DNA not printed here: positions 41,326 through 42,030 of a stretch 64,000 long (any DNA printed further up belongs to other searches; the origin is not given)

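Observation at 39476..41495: tRNA-Asn-adjacent duplicated module bracketing an orphan 315-aa gene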

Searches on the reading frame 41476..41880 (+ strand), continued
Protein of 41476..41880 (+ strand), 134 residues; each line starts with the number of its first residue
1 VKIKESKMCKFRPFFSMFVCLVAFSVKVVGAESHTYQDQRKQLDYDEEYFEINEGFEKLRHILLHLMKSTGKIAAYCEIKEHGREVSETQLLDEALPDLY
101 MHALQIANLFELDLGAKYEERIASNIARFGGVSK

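Call 74: find_encoding_contigs(protein=P0107, flank=10000, max_places=4)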
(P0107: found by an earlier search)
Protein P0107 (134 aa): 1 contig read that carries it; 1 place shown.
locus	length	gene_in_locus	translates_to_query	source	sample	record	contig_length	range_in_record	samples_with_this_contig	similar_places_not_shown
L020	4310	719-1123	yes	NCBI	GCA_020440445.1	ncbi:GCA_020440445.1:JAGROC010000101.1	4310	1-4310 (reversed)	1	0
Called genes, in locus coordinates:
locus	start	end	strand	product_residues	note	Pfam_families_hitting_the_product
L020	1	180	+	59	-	?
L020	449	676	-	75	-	-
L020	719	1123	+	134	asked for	-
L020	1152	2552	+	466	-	PF00324:AA_permease, PF13520:AA_permease_2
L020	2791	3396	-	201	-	PF00484:Pro_CA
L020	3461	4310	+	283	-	PF00282:Pyridoxal_deC, PF00266:Aminotran_5 (weak)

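Call 83: find_related_loci(query=A6, collection=viral_contigs, flank=5000)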
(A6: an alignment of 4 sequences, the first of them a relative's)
Query A6 (63 aa) in viral_contigs; peptide patterns used: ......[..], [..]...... (x = any residue, [..] = any of these).
600 stretches matched a pattern, but none encodes a relative of the query by tblastn (E <= 1e-3).

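Call 84: search_protein_families(library=phrogs, proteins=[P0111, P0114, window:41476-41880:+], max_evalue=0.01)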
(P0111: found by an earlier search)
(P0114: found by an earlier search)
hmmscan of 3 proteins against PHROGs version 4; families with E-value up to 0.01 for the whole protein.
P0111 (63 aa): 0 families

P0114 (63 aa): 0 families

window:41476-41880:+ (134 aa): 0 families

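Call 97: search_protein_families(library=pfam, alignment_id=A4, max_evalue=1)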
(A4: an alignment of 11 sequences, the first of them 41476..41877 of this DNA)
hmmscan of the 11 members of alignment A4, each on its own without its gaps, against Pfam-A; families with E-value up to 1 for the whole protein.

A. member 1, window:41476-41877:+ (134 aa): 0 families

B. families by the number of members that match (of 11 scanned): 2 families
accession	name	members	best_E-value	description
PF16007.11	DUF4777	1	0.087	Domain of unknown function (DUF4777)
PF18846.6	baeRF_family5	1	0.13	Bacterial archaeo-eukaryotic release factor family 5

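Call 98: search_solved_structures(query=A4, max_evalue=10)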
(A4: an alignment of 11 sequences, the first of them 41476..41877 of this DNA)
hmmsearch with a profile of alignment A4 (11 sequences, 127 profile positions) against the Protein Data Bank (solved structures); distinct sequences matched with E-value up to 10: 6.
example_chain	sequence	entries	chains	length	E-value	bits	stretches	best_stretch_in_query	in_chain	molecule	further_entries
3lt7_A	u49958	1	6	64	0.26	14.3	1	22-65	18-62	Adhesin yadA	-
3qyf_A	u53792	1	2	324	0.39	13.8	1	33-65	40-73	CRISPR-ASSOCIATED PROTEIN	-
3h7z_A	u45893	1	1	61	0.56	13.2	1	22-64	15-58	Adhesin yadA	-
6sqw_A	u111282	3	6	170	1.3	12.1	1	44-119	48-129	dCTP pyrophosphatase 1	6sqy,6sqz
2a3q_A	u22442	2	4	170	1.3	12.1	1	44-119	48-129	hypothetical protein | Protein RS21-C6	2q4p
7mu5_A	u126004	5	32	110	1.8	11.6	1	44-117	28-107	dCTP pyrophosphatase 1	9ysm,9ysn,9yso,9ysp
